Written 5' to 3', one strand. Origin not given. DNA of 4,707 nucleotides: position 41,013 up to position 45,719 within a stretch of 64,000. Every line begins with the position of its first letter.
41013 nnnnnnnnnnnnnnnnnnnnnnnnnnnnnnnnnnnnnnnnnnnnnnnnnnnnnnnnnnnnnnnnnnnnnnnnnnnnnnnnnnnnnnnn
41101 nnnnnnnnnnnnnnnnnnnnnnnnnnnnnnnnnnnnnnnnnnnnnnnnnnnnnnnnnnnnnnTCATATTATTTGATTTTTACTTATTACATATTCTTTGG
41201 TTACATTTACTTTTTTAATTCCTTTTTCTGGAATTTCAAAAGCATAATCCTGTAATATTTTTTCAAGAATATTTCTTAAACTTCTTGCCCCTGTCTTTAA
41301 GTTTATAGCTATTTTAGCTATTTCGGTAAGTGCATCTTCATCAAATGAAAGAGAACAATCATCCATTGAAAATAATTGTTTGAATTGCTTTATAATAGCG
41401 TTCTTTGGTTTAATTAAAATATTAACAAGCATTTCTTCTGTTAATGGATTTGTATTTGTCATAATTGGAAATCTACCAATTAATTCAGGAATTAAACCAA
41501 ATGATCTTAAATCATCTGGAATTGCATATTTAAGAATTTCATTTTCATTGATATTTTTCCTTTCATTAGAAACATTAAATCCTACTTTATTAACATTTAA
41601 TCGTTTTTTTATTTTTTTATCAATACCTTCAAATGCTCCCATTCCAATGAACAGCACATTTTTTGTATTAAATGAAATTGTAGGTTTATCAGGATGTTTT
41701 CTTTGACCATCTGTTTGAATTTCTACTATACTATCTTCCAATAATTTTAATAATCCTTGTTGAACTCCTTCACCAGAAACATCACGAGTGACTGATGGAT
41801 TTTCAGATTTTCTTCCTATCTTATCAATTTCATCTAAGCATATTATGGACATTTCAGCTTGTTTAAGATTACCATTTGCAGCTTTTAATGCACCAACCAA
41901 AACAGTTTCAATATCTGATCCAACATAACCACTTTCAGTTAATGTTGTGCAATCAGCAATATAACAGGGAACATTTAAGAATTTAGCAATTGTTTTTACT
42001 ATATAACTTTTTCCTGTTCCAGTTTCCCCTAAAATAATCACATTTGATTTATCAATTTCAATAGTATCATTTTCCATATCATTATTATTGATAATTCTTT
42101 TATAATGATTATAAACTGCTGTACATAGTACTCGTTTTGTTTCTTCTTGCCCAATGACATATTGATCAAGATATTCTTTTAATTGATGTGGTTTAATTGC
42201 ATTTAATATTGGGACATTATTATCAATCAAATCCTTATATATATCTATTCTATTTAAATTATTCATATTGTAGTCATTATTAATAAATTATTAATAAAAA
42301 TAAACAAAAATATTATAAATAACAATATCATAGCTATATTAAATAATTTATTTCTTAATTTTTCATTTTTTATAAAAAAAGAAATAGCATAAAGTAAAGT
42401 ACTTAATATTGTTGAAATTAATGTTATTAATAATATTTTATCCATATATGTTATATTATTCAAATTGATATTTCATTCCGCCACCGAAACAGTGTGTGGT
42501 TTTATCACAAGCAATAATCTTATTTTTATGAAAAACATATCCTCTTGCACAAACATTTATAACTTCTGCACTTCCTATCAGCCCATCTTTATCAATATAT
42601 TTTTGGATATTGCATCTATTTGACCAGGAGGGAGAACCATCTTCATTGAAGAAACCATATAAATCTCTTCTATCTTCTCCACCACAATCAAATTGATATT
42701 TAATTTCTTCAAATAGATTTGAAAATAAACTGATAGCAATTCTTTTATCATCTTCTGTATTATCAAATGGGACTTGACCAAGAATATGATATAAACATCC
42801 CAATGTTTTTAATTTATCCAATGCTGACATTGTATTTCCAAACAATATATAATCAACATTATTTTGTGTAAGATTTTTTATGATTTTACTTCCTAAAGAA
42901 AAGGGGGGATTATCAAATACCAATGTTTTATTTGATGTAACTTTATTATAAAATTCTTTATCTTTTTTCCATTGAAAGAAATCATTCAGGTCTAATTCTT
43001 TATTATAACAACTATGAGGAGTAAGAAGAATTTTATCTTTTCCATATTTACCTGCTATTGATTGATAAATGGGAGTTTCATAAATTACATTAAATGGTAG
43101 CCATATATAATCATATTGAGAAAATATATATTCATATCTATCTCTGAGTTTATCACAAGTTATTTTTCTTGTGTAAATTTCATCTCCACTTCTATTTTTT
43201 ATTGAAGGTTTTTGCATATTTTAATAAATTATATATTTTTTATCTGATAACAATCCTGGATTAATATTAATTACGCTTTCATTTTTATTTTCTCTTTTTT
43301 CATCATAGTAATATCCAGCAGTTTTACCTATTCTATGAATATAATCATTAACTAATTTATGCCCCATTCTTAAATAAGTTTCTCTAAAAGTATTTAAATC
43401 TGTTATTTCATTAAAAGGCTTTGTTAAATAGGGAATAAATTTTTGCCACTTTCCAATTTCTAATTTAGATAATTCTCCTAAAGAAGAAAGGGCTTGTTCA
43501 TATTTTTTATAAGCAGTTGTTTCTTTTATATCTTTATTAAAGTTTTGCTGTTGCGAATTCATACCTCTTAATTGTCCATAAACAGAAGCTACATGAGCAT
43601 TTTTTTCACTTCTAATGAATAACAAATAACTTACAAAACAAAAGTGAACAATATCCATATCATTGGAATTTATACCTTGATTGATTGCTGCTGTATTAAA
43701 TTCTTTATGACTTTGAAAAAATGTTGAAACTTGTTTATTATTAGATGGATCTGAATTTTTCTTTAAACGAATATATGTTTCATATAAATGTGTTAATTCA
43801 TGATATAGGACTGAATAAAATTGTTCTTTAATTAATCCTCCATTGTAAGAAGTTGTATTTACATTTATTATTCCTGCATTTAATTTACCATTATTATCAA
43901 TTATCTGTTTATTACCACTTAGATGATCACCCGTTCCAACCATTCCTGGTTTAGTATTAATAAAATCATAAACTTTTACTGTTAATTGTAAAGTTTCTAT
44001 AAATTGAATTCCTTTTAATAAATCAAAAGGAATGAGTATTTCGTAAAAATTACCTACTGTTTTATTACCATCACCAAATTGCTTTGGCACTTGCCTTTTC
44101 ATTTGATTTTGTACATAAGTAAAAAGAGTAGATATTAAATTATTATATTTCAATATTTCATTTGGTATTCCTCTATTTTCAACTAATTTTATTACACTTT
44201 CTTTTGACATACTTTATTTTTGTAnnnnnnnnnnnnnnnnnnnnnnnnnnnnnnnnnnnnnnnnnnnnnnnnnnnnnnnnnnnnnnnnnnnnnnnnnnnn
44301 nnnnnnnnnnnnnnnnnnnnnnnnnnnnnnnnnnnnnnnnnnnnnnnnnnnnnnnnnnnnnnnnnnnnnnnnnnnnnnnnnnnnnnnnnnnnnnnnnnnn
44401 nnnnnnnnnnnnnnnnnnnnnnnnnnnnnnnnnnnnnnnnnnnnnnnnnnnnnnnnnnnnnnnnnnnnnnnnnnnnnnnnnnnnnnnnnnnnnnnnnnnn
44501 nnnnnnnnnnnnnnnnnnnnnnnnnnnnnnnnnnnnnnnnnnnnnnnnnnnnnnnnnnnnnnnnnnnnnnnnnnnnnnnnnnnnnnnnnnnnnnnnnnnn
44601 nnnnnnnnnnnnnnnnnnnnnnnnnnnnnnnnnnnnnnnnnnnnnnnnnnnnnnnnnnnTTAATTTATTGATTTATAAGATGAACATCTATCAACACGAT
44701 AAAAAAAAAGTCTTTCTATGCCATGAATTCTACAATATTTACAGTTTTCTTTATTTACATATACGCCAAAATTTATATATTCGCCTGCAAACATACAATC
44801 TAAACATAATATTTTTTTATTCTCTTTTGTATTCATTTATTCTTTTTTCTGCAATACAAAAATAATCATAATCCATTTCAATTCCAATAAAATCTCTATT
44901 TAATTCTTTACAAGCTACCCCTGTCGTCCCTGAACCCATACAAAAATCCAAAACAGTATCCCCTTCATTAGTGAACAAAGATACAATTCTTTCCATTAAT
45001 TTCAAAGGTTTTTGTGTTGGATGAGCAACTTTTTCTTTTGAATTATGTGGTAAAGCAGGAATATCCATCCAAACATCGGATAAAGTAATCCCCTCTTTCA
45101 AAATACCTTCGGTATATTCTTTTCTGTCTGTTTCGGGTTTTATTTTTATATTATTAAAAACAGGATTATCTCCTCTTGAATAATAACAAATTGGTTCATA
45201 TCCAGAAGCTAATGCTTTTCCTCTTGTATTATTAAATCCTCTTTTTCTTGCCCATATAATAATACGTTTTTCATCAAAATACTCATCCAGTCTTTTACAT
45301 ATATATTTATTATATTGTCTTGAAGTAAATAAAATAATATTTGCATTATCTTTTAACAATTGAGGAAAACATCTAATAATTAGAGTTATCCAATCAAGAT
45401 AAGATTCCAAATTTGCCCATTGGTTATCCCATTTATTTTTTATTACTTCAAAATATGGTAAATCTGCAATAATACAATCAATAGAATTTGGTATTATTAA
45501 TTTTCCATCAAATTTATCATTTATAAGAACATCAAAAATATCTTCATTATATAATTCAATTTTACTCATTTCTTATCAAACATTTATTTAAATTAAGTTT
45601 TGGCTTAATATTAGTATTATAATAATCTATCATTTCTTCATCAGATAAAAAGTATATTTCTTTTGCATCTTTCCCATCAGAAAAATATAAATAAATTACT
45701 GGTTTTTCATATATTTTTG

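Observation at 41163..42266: ClpX homolog lacking the zinc-binding N-domain, with an IGF-like (VGF) loop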

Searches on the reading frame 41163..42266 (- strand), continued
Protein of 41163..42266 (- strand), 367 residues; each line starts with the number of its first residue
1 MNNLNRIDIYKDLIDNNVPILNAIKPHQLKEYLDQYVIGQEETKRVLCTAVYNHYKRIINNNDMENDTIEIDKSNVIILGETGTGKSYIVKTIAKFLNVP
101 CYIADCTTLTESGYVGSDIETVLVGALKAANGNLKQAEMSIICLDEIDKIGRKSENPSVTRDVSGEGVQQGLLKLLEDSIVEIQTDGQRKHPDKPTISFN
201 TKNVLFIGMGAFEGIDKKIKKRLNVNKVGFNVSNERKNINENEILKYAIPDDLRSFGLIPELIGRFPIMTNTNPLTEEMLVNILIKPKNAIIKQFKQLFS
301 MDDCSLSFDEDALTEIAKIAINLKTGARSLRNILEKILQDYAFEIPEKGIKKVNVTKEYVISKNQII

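Call 55: find_related_loci(query=A1, collection=viral_contigs, flank=3000)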
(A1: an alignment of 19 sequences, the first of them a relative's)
Query A1 (367 aa) in viral_contigs; peptide patterns used: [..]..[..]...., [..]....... (x = any residue, [..] = any of these).
600 stretches matched a pattern (row limit reached: there are more); 590 encode a relative of the query (tblastn E <= 1e-3); the best 80 are kept; 80 distinct loci.
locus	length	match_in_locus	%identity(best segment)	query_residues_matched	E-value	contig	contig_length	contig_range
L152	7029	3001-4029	58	26-362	3e-128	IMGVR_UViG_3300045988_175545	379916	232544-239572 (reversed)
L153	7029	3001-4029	58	26-362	3e-128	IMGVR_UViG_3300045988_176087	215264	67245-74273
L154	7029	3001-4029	58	26-362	3e-128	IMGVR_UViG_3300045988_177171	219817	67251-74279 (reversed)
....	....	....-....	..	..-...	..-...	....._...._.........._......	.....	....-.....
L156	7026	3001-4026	57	26-361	6e-127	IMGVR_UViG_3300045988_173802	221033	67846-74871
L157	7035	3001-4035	53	21-366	5e-120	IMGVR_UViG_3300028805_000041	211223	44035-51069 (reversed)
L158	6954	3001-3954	55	25-346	2e-118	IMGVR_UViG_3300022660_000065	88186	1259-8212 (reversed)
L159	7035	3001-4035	52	26-360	2e-113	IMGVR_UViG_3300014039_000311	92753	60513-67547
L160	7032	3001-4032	52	26-360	7e-112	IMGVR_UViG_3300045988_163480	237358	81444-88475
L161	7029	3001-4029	51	26-362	4e-111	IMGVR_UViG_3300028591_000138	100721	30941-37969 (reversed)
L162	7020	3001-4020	53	25-366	1e-110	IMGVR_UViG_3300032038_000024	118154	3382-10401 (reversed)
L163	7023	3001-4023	51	26-359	9e-111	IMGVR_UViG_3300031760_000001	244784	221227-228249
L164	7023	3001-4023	51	26-364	3e-110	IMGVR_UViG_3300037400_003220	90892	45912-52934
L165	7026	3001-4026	50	26-366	2e-108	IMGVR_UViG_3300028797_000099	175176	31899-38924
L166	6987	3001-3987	52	26-347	5e-108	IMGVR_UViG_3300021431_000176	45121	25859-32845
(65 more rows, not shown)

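Call 77: predict_structure(alignment_id=A1)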
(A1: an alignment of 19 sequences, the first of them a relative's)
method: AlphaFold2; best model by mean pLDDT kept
length: 367 residues; sequences in the alignment: 19
mean_pLDDT: 84.0   pTM: 0.83
mean pLDDT of the five models: 84.0, 83.8, 82.6, 72.7, 67.5
residues with pLDDT >= 90: 213; 70-90: 89; 50-70: 46; < 50: 19
segments of 3 or more residues with pLDDT < 50: 1-5, 15-21, 157-160
pLDDT, mean of each block of 10 residues (from residue 1): 46 48 77 93 95 89 65 93 93 93 89 66 92 91 93 56 76 89 74 84 95 90 71 60 88 91 94 93 93 95 95 95 90 93 90 94 74
secondary structure, 60 per line:
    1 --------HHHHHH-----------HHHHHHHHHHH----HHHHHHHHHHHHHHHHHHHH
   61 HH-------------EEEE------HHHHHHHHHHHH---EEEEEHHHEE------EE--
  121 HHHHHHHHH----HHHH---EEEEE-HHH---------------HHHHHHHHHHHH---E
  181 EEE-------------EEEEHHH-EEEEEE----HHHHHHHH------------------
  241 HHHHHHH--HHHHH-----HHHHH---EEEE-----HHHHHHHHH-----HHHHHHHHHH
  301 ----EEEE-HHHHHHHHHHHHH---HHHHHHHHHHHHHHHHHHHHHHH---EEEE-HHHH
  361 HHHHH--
elements in order: H9-14 H26-36 H41-62 E76-79 H86-97 E101-105 H121-129 H134-137 E141-145 H165-176 E180-183 E197-200 E205-210 H215-222 H241-247 H250-254 H260-264 E268-271 H277-285 H291-300 E305-308 H310-322 H326-348 E352-355 H357-365

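Call 79: fold_search(model_id=the predicted structure, library=pdb)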
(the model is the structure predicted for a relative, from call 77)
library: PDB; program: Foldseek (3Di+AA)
matches with E <= 10: 1684; with E <= 0.001: 1038
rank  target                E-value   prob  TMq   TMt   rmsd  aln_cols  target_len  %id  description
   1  9a5x_A                1.3e-35  1.00  0.84  0.73   5.0       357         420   47  Integrative model of CLPX-CLPP by crosslinking MS and deep learning (released 2024-09-18)
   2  6wrf_C                6.2e-35  1.00  0.78  0.81   4.4       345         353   44  ClpX-ClpP complex bound to GFP-ssrA, recognition complex (released 2020-11-04)
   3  9dvy_B                8.4e-34  1.00  0.75  0.78   5.0       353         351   45  Human mitochondrial ClpX with endogenous substrate (released 2025-10-15)
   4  8et3_C                1.2e-33  1.00  0.79  0.82   4.2       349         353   44  Cryo-EM structure of a delivery complex containing the SspB adaptor, an ssrA-tagged substrate, and the AAA+ ClpXP prot (released 2023-01-25)
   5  9dvy_D                2.4e-33  1.00  0.76  0.81   4.8       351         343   46  Human mitochondrial ClpX with endogenous substrate (released 2025-10-15)
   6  8yd0_D                4.8e-33  1.00  0.78  0.85   3.7       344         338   44  CryoEM structure of M. tuberculosis ClpXP1P2 complex bound to bortezomib (released 2025-03-19)
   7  6wrf_E                7.4e-33  1.00  0.81  0.85   4.0       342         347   45  ClpX-ClpP complex bound to GFP-ssrA, recognition complex (released 2020-11-04)
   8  6vfx_E                1.0e-32  1.00  0.80  0.85   3.4       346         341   41  ClpXP from Neisseria meningitidis - Conformation B (released 2020-01-22)
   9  6wrf_B                2.0e-32  1.00  0.77  0.80   4.8       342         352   45  ClpX-ClpP complex bound to GFP-ssrA, recognition complex (released 2020-11-04)
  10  8e91_B                2.2e-32  1.00  0.77  0.80   5.0       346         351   44  Cryo-EM structure of substrate-free ClpX.ClpP (released 2023-11-08)
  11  6vfx_B                2.9e-32  1.00  0.76  0.82   4.1       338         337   43  ClpXP from Neisseria meningitidis - Conformation B (released 2020-01-22)
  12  9c88_C                3.6e-32  1.00  0.77  0.81   4.5       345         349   43  Cryo-EM Structure of a Proteolytic ClpXP AAA+ Machine Translocating a Portion of a Branched-Degron DHFR Substrate (released 2024-10-16)
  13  8yd0_E                4.2e-32  1.00  0.80  0.85   3.8       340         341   45  CryoEM structure of M. tuberculosis ClpXP1P2 complex bound to bortezomib (released 2025-03-19)
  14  9dvy_C                4.4e-32  1.00  0.77  0.80   4.4       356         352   45  Human mitochondrial ClpX with endogenous substrate (released 2025-10-15)
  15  8e7v_A                6.5e-32  1.00  0.74  0.77   5.0       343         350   45  Cryo-EM structure of substrate-free DNClpX.ClpP from singly capped particles (released 2023-11-08)
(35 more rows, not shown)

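Call 81: find_related_loci(query=A1, collection=genome_contigs, flank=3000)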
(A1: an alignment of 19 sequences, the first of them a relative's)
Query A1 (367 aa) in genome_contigs; peptide patterns used: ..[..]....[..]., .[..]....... (x = any residue, [..] = any of these).
600 stretches matched a pattern (row limit reached: there are more); 600 encode a relative of the query (tblastn E <= 1e-3); the best 80 are kept; 80 distinct loci.
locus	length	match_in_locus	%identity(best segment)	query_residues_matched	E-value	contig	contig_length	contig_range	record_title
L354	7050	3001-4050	54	16-363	1e-121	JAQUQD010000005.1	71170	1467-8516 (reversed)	MAG: Bacteroidales bacterium isolate STD1_41 NODE_722_length_71170_cov_3.892277_Sandtown_D1, whole genome shotgun sequen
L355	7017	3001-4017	54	21-360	7e-121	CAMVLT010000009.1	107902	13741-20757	MAG TPA_asm: uncultured Prevotellaceae bacterium isolate SRR8387717_bin.119_metaWRAP_v1.3_MAG genome assembly, contig: E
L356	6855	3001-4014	53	25-363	3e-119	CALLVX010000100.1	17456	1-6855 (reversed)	MAG: uncultured Flavobacteriaceae bacterium isolate R3_Bin_METABAT__164_sub_1 genome assembly, contig: c_000001384165, w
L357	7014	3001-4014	54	25-363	8e-120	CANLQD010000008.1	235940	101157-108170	uncultured Flavobacteriaceae bacterium isolate 920-3Z.fasta genome assembly, contig: NODE_8, whole genome shotgun sequen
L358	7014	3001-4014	53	25-363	2e-119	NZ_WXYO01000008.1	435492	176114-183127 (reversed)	Poritiphilus flavus strain R33 Scaffold7_1, whole genome shotgun sequence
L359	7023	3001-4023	52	21-360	5e-119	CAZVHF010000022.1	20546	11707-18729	MAG TPA_asm: uncultured Chitinophaga sp. isolate SRP193358_co1_648 genome assembly, contig: NODE_6375_length_20546_cov_7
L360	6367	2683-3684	55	25-360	5e-119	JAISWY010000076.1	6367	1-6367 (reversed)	MAG: Candidatus Symbiothrix sp. isolate Nc350_bin153 k119_2933435, whole genome shotgun sequence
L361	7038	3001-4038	53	15-363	2e-118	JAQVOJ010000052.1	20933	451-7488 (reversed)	MAG: Bacteroidales bacterium isolate STF1_178 NODE_6107_length_20933_cov_12.052004_Sandtown_F1, whole genome shotgun seq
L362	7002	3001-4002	54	25-360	2e-118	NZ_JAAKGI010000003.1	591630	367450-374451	Yeosuana marina strain JLT21 NODE_3_length_591552_cov_214.041229, whole genome shotgun sequence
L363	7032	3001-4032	53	18-363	4e-118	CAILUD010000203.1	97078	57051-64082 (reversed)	MAG: uncultured Bacteroidetes bacterium isolate Loclat_bin-05662 genome assembly, contig: bin-05662:203/233, whole genom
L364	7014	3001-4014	53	25-363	2e-117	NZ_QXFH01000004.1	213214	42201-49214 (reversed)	Flagellimonas lutimaris strain KCTC 22173 20, whole genome shotgun sequence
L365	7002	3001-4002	51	25-360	2e-116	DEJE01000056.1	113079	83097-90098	MAG TPA_asm: Prevotella sp. UBA2756 UBA2756_contig_483, whole genome shotgun sequence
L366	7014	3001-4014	53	25-363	2e-116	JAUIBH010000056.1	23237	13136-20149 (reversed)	MAG: Bacteroidia bacterium isolate 6_bin.29 NODE_2034_length_23237_cov_1.155431, whole genome shotgun sequence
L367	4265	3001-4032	51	25-366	5e-116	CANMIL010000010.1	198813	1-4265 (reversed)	uncultured Tenacibaculum sp. isolate 4-648-3Z.fasta genome assembly, contig: NODE_10, whole genome shotgun sequence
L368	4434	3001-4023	54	24-363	7e-116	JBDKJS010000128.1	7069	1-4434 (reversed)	MAG: Bacteroidota bacterium isolate guil_2019_sw_WHONDRS-S19S_0049_B_bin.49 scaffold_38216, whole genome shotgun sequenc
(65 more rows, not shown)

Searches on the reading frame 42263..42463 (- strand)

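Call 14: search_protein_families(library=pfam, proteins=[window:42263-42463:-], max_evalue=10)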
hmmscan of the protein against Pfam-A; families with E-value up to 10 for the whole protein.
window:42263-42463:- (66 aa): 3 families
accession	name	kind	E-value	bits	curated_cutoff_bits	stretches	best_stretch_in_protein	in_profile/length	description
PF08229.16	SHR3_chaperone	-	0.69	9.3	25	1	13-61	62-108/188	ER membrane protein SH3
PF13567.11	DUF4131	-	0.71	10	31.6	1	13-57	7-48/165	Domain of unknown function (DUF4131)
PF12725.13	DUF3810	-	2.7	7.7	28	1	10-57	27-78/311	Protein of unknown function (DUF3810)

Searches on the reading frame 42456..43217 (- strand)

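Call 3: search_protein_families(library=pfam, proteins=[window:42456-43217:-], max_evalue=0.01)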
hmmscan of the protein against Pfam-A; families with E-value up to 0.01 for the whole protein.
window:42456-43217:- (253 aa): 0 families

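Call 5: search_protein_families(library=phrogs, proteins=[window:42456-43217:-], max_evalue=0.001)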
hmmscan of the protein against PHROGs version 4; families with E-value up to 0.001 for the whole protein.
window:42456-43217:- (253 aa): 1 family
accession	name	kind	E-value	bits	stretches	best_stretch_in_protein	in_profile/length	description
phrog_21498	-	unknown function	3.9e-06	27.5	1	95-147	80-130/270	-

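Call 67: search_protein_families(library=pfam, proteins=[window:42456-43217:-], max_evalue=10)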
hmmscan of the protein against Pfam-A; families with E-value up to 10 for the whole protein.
window:42456-43217:- (253 aa): 1 family
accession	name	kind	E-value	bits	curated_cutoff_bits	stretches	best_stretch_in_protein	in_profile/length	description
PF06265.16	YutD-like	-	0.85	10.2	25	1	21-38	19-36/85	Putative antitoxin YutD-like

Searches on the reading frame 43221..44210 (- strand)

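Call 3: search_protein_families(library=pfam, proteins=[window:43221-44210:-], max_evalue=0.01)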
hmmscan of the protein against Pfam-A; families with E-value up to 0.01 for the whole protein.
window:43221-44210:- (329 aa): 0 families

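Call 5: search_protein_families(library=phrogs, proteins=[window:43221-44210:-], max_evalue=0.001)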
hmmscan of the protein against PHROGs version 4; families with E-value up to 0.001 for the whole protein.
window:43221-44210:- (329 aa): 0 families

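Call 67: search_protein_families(library=pfam, proteins=[window:43221-44210:-], max_evalue=10)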
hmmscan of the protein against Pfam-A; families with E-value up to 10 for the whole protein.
window:43221-44210:- (329 aa): 4 families
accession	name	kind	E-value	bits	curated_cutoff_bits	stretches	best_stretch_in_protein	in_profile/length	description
PF14891.12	Peptidase_M91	-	0.019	15.7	25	1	98-172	58-133/176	Effector protein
PF25310.1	VG15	-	0.022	15.4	26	1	270-311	35-76/212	VG15 protein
PF10263.15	SprT-like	-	0.059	13.7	25.6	1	128-147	58-77/108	SprT-like family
PF25226.1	DUF7844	-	0.11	12.4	27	1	71-155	33-116/230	Domain of unknown function (DUF7844)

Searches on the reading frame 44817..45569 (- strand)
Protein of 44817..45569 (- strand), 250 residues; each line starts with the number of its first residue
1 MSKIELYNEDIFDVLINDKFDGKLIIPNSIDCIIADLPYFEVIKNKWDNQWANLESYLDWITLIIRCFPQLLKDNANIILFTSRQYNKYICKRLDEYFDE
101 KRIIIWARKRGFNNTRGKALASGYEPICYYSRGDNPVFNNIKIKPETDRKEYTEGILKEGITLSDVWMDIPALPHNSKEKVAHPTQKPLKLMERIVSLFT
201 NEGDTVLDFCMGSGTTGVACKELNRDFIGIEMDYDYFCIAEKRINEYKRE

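Call 3: search_protein_families(library=pfam, proteins=[window:44817-45569:-], max_evalue=0.01)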
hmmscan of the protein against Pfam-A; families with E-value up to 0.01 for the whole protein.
window:44817-45569:- (250 aa): 1 family
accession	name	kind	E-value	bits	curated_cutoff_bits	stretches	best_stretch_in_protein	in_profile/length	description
PF01555.25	N6_N4_Mtase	-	1.5e-46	159.6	26.7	1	30-242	1-221/221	DNA methylase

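Call 5: search_protein_families(library=phrogs, proteins=[window:44817-45569:-], max_evalue=0.001)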
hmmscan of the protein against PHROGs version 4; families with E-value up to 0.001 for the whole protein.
window:44817-45569:- (250 aa): 11 families
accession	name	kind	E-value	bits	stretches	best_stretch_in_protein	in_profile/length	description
phrog_67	-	other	2e-70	239.8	1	1-249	121-348/743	DNA methyltransferase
phrog_18293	-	other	5.3e-30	104.8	1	175-249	37-112/119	methyltransferase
phrog_3008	-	other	3.1e-29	102.9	1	174-249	141-216/244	DNA methyltransferase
phrog_498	-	other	1.6e-23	84.1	1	27-248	220-424/633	DNA methyltransferase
phrog_6952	-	other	1.7e-15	58.4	1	163-248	98-179/181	DNA methyltransferase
phrog_8769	-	other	1.7e-15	57.6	1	195-246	4-55/71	methyltransferase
phrog_6025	-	other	1.9e-14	54.7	1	27-118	28-120/192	DNA methyltransferase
phrog_23148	-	unknown function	5e-13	50.4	1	180-245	82-147/165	-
phrog_23085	-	unknown function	1.4e-09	38.7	1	176-249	36-110/138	-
phrog_16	-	DNA, RNA and nucleotide metabolism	5.2e-08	32.6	1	154-246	817-911/986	DNA helicase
phrog_12862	-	unknown function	4.8e-05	24.3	1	23-135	15-117/149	-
